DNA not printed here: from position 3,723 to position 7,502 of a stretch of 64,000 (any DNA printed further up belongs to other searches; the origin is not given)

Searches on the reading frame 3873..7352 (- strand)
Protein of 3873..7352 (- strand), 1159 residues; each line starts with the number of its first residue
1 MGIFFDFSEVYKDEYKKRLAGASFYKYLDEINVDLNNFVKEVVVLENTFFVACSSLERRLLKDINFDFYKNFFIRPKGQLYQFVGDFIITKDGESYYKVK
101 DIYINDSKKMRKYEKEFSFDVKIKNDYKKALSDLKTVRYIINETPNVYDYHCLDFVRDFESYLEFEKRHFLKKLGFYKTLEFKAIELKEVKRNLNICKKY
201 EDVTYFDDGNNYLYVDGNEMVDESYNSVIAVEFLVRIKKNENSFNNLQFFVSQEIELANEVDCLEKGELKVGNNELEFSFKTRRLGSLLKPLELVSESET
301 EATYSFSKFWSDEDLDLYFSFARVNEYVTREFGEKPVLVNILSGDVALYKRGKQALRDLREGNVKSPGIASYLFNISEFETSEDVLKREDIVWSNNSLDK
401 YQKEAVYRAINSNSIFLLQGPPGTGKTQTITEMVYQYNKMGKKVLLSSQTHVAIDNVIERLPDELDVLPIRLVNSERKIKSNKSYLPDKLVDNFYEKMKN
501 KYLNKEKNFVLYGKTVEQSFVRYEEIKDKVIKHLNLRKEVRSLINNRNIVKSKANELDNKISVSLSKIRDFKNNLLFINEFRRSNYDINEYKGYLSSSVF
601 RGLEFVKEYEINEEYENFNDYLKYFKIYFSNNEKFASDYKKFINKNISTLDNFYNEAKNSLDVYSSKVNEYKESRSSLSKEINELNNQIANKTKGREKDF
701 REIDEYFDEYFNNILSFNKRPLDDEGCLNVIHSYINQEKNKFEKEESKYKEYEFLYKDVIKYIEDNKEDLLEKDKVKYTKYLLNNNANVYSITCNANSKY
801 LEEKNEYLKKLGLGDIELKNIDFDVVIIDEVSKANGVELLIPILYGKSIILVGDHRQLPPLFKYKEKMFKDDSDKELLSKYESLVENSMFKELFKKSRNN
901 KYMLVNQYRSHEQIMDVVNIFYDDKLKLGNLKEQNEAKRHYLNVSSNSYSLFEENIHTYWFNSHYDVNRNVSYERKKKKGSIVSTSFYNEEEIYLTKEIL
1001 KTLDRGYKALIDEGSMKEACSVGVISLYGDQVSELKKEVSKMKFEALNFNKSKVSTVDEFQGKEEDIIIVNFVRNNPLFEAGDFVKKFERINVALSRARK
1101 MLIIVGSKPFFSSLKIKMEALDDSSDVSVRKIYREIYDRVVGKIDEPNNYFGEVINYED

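Call 5: search_protein_families(library=pfam, proteins=[window:3873-7352:-], max_evalue=0.1)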
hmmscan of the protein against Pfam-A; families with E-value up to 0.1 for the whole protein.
window:3873-7352:- (1159 aa): 14 families
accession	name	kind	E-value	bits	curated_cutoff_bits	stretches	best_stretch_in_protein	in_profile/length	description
PF13087.12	AAA_12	-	1.9e-40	138.9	27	1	886-1108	2-194/195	AAA domain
PF13086.12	AAA_11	-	7.5e-35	121.4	27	2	398-566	2-176/257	AAA domain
PF13245.12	AAA_19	-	5.1e-15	56.3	25.1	2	402-463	1-63/134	AAA domain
PF13604.12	AAA_30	-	9.6e-11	42.2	27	1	398-458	2-63/191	AAA domain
PF01443.25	Viral_helicase1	-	1.6e-07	31.8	21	1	795-860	30-99/228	Viral superfamily 1 RNA helicase core domain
PF04851.21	ResIII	-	0.0014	19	22.5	1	397-446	3-58/164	Type III restriction enzyme, res subunit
PF00448.28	SRP54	-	0.0036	17.4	22.7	1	414-448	2-36/196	SRP54-type protein, GTPase domain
PF05970.20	PIF1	-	0.0054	16.8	25.9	0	404-453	7-62/223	PIF1-like helicase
PF02562.22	PhoH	-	0.0081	16.1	27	1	402-521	8-123/205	PhoH-like protein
PF07728.20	AAA_5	-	0.011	16.2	22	0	416-450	2-37/139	AAA domain (dynein-related subfamily)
PF12775.13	AAA_7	-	0.019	15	25.8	1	409-450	29-73/181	P-loop containing dynein motor region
PF00270.35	DEAD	-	0.027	14.6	26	0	400-467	2-71/167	DEAD/DEAH box helicase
PF00004.35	AAA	-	0.046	14.6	21.2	0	417-437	2-22/131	ATPase family associated with various cellular activities (AAA)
PF13401.12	AAA_22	-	0.099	13.4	27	0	413-450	5-45/130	AAA domain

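Call 6: search_protein_families(library=padloc, proteins=[window:3873-7352:-], max_evalue=0.1)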
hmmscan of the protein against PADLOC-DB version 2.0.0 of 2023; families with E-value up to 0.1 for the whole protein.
window:3873-7352:- (1159 aa): 10 families
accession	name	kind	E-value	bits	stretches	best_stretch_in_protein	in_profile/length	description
PDLC03920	MkoA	-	4.2e-103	344.6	1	183-1141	442-1094/1112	-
PDLC03921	MkoA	-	3.7e-85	284.7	2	656-1116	1145-1574/1607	-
PDLC05009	PDC-S37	-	1.6e-24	83.9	2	818-927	933-1040/1550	-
PDLC03924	MkoC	-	1.9e-20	70.7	2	983-1113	824-949/1136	-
PDLC02194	Hhe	-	2.8e-13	46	2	819-919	1377-1472/1911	-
PDLC02895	DpdJ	-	8.9e-11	37.4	2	1052-1125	396-471/2112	DpdJ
PDLC01439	typeIV_DinG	-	1.4e-06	25.3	1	404-534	25-134/575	CAS-IV-A; associated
PDLC04140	mad8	-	7.9e-05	20.3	1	391-512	4-116/314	mads_8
PDLC04173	GajB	-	0.0017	15.4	1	418-461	14-56/471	-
PDLC00136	GajB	-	0.018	12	1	409-461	13-67/570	UrvD helicase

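Call 21: search_protein_families(library=ncbifam, proteins=[window:3873-7352:-], max_evalue=0.01)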
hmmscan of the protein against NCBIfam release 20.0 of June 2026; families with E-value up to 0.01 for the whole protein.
window:3873-7352:- (1159 aa): 8 families
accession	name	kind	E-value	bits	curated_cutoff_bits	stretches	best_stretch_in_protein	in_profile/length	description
TIGR00376.1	TIGR00376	hypoth_equivalog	2.7e-64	217.7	348.9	2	738-1110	273-613/639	IGHMBP2 family helicase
NF040671.1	PLuB_AAA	exception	1.2e-43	148.8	999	2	817-1108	957-1232/1256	PLuB system helicase-like protein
NF058533.1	antiphage_ProA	equivalog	2.7e-23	81.4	1500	2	399-462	651-713/1903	anti-phage protein ProA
NF042953.1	Hhe_antiphage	equivalog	3.6e-18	64.4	2000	2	820-926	1279-1381/1797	DUF4011 domain-containing anti-phage protein Hhe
TIGR01448.2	helicase_RecD2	equivalog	1.2e-14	53.4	500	1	395-449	314-367/713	SF1B family DNA helicase RecD2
TIGR01447.1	recD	equivalog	5.5e-08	31.8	310.15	1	400-439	151-189/597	exodeoxyribonuclease V subunit alpha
TIGR00064.1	ftsY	equivalog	0.00018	20.8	260.7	1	386-448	50-114/279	signal recognition particle-docking protein FtsY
TIGR03499.1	FlhF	equivalog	0.0092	16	174.15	0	409-444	193-231/286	flagellar biosynthesis GTPase FlhF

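Call 37: search_protein_families(library=phrogs, proteins=[window:3873-7352:-], max_evalue=0.01)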
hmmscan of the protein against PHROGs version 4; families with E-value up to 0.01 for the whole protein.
window:3873-7352:- (1159 aa): 2 families
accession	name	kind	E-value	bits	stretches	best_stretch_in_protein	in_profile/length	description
phrog_25411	-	unknown function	1.8e-45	156.7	3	821-929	352-456/627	-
phrog_296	-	integration and excision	0.0062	16.2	1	386-437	292-342/626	DNA transposition protein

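Call 48: search_solved_structures(query=window:3873-7352:-, max_evalue=0.00001)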
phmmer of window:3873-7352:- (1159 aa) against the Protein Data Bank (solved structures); distinct sequences matched with E-value up to 0.00001: 25.
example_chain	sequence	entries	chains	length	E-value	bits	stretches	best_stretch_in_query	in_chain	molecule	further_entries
4b3f_X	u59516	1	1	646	8.1e-30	106.7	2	342-487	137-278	DNA-BINDING PROTEIN SMUBP-2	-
4b3g_A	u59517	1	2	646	8.2e-30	106.7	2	342-487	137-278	DNA-BINDING PROTEIN SMUBP-2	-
5eax_A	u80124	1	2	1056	5.2e-26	94.1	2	821-1108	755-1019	DNA replication ATP-dependent helicase/nuclease DNA2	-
5eaw_A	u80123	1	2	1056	5.2e-26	94.1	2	821-1108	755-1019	DNA replication ATP-dependent helicase/nuclease DNA2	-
5ean_A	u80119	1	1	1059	5.3e-26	94.1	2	821-1108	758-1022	DNA replication ATP-dependent helicase/nuclease DNA2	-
5mzn_A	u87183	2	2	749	5.4e-24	87.4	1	819-1128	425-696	Helicase SEN1,Helicase SEN1 | Helicase SEN1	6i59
8ram_O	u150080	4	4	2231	4e-22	81.2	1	819-1128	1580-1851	Helicase SEN1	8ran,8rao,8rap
8rd3_A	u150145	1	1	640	1.5e-21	79.3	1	388-485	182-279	ATP-dependent helicase NAM7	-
2xzl_A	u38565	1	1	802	3.7e-21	78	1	389-484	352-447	ATP-DEPENDENT HELICASE NAM7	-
2xzo_A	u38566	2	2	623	6.7e-21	77.1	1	1021-1112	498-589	REGULATOR OF NONSENSE TRANSCRIPTS 1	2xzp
2gjk_A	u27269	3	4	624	6.8e-21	77.1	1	1021-1112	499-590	Regulator of nonsense transcripts 1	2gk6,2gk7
6ej5_A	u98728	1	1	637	7.4e-21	77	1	1021-1112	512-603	Regulator of nonsense transcripts 1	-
9qwn_A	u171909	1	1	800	1.8e-20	75.7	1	1021-1112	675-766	Isoform 2 of Regulator of nonsense transcripts 1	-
2wjv_A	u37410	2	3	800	1.9e-20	75.6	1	1021-1112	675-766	REGULATOR OF NONSENSE TRANSCRIPTS 1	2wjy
9qdq_A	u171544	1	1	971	4.8e-19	71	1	389-485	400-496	ATP-dependent helicase NAM7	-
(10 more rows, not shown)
